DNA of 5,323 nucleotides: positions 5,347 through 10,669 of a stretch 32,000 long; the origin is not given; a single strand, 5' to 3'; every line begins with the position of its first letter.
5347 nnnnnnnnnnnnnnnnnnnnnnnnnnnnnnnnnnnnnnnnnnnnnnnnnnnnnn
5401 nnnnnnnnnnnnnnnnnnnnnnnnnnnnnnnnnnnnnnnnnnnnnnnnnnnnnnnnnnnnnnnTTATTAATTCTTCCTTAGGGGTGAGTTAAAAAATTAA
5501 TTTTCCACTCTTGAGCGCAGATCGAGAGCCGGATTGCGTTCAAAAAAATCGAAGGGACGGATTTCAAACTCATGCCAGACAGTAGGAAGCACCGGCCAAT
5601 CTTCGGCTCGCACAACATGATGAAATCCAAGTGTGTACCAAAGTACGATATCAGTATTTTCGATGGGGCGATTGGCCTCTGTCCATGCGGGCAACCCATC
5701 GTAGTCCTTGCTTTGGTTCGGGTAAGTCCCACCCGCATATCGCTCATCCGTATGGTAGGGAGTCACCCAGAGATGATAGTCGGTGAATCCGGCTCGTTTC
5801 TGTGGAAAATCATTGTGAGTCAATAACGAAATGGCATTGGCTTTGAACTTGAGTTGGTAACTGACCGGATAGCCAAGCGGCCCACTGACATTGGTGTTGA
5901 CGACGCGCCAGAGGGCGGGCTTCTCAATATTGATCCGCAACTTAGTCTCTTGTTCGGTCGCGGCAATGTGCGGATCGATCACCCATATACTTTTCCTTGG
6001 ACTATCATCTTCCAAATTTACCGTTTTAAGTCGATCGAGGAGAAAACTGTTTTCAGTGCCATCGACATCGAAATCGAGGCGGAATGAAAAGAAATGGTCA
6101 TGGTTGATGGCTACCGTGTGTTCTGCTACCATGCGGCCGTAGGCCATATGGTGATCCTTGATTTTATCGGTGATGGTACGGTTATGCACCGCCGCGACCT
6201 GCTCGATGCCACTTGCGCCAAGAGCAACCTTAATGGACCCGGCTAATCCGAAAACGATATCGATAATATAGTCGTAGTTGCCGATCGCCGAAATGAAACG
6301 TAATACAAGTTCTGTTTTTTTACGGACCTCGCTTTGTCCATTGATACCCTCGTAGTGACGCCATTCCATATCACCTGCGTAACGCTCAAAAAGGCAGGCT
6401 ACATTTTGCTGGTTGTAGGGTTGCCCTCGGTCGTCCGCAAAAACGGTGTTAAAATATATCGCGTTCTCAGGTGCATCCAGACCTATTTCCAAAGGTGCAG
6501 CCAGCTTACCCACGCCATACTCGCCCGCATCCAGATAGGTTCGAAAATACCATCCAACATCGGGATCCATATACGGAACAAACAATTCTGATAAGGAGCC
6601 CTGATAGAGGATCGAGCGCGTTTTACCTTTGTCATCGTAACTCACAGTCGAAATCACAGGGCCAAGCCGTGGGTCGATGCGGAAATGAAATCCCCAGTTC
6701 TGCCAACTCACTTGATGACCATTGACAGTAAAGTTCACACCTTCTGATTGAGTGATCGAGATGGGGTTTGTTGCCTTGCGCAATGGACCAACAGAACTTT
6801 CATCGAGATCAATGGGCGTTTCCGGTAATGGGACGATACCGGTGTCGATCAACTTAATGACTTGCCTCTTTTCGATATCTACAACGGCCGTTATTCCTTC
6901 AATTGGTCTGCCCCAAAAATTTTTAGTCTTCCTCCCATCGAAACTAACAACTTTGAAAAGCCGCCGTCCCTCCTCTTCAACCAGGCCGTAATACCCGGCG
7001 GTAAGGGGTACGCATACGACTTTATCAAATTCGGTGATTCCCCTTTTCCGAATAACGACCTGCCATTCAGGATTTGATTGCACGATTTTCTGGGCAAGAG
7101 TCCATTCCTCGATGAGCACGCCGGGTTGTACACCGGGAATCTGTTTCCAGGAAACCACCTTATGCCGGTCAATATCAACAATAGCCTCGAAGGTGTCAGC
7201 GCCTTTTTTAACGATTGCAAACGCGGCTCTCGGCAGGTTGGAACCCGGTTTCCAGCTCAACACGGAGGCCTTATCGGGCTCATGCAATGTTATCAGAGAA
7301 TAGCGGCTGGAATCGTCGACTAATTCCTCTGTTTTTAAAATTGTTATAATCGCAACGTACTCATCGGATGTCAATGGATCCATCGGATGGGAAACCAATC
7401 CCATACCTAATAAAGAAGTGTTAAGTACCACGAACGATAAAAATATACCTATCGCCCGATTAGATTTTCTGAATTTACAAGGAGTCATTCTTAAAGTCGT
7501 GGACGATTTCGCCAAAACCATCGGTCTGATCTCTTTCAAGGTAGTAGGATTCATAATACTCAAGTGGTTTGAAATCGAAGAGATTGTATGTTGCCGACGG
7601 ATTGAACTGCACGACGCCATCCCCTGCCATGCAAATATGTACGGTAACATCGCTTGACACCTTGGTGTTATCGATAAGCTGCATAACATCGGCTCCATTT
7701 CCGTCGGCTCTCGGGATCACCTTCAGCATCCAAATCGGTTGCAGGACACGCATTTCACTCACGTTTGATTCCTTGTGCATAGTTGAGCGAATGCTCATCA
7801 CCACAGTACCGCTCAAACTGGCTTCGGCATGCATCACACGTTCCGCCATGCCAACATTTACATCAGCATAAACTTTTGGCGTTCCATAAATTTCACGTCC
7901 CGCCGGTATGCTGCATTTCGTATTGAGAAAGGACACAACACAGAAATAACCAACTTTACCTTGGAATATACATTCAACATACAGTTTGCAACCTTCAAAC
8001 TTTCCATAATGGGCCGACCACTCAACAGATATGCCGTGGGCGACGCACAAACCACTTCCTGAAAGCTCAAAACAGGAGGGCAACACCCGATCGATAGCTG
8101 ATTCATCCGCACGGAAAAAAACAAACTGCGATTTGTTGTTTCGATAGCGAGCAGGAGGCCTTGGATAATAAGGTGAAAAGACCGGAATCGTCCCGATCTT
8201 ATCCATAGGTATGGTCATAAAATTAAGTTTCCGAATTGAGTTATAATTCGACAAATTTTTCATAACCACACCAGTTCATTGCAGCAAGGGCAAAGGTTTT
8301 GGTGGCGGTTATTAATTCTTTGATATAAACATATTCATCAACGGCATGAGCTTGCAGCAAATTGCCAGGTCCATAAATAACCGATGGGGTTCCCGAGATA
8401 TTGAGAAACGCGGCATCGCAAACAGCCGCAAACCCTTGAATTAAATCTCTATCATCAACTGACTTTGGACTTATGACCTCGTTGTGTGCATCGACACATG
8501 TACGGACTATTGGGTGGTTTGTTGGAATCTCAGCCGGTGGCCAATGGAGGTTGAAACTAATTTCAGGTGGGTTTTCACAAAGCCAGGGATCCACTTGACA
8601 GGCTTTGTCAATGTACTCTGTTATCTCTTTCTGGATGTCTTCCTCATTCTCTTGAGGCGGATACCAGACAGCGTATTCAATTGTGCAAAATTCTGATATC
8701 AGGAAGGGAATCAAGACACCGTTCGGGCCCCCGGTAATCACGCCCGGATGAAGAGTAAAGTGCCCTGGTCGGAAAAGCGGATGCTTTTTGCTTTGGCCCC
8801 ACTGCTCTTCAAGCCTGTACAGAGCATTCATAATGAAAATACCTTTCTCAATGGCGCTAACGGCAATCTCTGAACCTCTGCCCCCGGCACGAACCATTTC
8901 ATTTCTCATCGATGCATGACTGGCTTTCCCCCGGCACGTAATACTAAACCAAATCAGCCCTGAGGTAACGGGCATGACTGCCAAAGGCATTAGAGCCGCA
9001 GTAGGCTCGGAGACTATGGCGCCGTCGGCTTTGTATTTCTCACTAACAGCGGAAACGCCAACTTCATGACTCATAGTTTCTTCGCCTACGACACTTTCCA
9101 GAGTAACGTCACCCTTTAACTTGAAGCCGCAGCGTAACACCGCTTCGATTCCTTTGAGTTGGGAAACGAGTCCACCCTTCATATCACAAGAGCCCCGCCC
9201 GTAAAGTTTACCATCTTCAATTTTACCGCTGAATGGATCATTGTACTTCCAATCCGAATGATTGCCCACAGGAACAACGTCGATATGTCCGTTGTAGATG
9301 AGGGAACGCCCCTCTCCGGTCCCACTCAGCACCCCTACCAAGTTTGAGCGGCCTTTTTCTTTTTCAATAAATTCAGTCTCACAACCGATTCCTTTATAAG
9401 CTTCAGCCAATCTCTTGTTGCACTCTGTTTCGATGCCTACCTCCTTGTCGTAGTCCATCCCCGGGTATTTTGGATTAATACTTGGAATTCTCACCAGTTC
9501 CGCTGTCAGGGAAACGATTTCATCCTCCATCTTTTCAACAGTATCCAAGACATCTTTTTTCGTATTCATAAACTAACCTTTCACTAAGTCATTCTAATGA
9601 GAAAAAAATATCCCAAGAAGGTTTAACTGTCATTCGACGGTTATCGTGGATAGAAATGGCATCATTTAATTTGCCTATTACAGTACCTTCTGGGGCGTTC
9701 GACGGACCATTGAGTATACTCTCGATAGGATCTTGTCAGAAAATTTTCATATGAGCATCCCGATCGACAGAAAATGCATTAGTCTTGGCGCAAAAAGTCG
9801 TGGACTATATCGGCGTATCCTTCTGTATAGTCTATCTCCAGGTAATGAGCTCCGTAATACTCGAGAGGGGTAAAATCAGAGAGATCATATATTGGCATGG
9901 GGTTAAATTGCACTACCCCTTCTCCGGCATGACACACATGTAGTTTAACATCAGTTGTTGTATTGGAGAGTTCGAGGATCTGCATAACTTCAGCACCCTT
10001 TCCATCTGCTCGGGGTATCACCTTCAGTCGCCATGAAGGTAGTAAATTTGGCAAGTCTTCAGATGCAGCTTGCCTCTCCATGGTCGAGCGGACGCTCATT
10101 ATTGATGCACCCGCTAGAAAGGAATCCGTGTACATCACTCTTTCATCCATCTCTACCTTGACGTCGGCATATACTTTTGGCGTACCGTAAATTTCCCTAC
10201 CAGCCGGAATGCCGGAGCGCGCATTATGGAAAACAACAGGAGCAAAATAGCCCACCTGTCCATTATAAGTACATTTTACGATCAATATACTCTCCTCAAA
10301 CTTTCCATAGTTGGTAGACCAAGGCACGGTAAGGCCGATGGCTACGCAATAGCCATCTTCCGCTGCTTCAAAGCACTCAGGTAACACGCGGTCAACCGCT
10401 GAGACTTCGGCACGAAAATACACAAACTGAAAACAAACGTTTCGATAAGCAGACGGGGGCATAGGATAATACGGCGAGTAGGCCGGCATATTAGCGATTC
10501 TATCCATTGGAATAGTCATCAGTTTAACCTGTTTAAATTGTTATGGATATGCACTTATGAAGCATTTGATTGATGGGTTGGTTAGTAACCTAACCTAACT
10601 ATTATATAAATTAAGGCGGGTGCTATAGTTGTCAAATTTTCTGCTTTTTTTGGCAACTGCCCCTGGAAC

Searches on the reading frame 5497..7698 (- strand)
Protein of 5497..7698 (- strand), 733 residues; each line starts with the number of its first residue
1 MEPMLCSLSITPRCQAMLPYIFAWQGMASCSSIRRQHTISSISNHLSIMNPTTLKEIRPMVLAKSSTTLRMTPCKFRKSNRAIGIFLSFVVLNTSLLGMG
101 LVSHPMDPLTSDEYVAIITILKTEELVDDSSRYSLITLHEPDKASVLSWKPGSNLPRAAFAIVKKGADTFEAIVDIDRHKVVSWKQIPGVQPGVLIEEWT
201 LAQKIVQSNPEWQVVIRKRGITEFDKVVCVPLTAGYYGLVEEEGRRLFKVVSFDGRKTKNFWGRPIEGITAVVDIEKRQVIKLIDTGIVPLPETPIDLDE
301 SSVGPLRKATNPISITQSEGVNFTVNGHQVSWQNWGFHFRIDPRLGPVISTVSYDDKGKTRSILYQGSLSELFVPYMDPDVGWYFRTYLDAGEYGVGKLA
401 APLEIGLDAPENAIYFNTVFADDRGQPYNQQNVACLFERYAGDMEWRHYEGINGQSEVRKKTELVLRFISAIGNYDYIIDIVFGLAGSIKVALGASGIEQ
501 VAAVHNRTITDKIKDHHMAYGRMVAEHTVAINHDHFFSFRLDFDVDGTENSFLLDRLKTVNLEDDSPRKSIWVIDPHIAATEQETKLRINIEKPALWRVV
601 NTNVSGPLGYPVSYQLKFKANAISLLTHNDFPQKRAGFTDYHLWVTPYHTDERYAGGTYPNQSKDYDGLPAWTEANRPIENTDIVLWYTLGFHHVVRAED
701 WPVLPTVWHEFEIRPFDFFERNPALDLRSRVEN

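Call 8: search_protein_families(library=pfam, proteins=[window:5497-7698:-], max_evalue=0.001)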
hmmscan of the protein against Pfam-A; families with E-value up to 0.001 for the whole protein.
window:5497-7698:- (733 aa): 4 families
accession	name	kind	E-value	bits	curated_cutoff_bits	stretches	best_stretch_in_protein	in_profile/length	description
PF01179.26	Cu_amine_oxid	-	4.1e-133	444.7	27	1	314-725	2-407/407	Copper amine oxidase, enzyme domain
PF02728.21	Cu_amine_oxidN3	-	1.6e-20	73.7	22.6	1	192-289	1-97/100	Copper amine oxidase, N3 domain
PF02727.21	Cu_amine_oxidN2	-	1.3e-13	51.4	21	1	104-186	1-86/87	Copper amine oxidase, N2 domain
PF21994.1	AGAO-like_N2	-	1.3e-07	32.1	27.4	1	110-183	1-75/76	AGAO-like N2 domain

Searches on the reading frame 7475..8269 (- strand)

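Call 8: search_protein_families(library=pfam, proteins=[window:7475-8269:-], max_evalue=0.001)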
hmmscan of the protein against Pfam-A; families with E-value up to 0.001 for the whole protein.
window:7475-8269:- (264 aa): 1 family
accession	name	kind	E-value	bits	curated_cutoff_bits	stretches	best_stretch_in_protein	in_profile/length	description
PF06314.16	ADC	-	9.5e-30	104.3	29.8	1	32-258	7-236/238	Acetoacetate decarboxylase (ADC)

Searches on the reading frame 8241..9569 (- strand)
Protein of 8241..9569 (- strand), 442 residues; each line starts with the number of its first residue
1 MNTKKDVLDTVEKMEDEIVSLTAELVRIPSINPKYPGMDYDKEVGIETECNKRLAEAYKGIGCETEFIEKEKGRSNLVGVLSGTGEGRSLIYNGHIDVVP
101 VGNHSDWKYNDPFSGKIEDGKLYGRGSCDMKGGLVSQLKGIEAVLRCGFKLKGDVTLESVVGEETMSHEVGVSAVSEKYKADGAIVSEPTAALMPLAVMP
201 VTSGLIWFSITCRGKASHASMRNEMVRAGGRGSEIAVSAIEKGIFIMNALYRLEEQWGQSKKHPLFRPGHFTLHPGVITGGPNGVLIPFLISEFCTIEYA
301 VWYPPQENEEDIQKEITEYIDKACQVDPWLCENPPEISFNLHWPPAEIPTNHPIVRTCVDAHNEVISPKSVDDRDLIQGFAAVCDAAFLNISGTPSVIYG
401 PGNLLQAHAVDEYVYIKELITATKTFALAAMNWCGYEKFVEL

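Call 8: search_protein_families(library=pfam, proteins=[window:8241-9569:-], max_evalue=0.001)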
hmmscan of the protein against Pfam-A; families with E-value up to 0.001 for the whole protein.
window:8241-9569:- (442 aa): 2 families
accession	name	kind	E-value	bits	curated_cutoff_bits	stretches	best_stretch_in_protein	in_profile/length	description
PF01546.33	Peptidase_M20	-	3.8e-33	115.6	24.6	1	92-431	2-205/206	Peptidase family M20/M25/M40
PF07687.19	M20_dimer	-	8.7e-11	42.2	21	1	203-324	4-103/107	Peptidase dimerisation domain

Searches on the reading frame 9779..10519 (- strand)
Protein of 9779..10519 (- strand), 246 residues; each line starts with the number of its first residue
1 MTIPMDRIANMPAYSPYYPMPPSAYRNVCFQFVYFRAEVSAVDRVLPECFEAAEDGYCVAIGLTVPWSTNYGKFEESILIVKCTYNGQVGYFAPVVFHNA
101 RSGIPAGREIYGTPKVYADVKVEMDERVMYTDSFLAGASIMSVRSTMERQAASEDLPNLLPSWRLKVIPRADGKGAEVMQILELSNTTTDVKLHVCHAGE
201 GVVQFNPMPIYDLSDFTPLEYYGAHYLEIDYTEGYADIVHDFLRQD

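Call 8: search_protein_families(library=pfam, proteins=[window:9779-10519:-], max_evalue=0.001)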
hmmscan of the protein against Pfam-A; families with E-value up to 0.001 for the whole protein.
window:9779-10519:- (246 aa): 1 family
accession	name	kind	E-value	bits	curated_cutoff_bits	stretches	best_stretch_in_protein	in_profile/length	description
PF06314.16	ADC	-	2.5e-29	102.9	29.8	1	11-241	2-236/238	Acetoacetate decarboxylase (ADC)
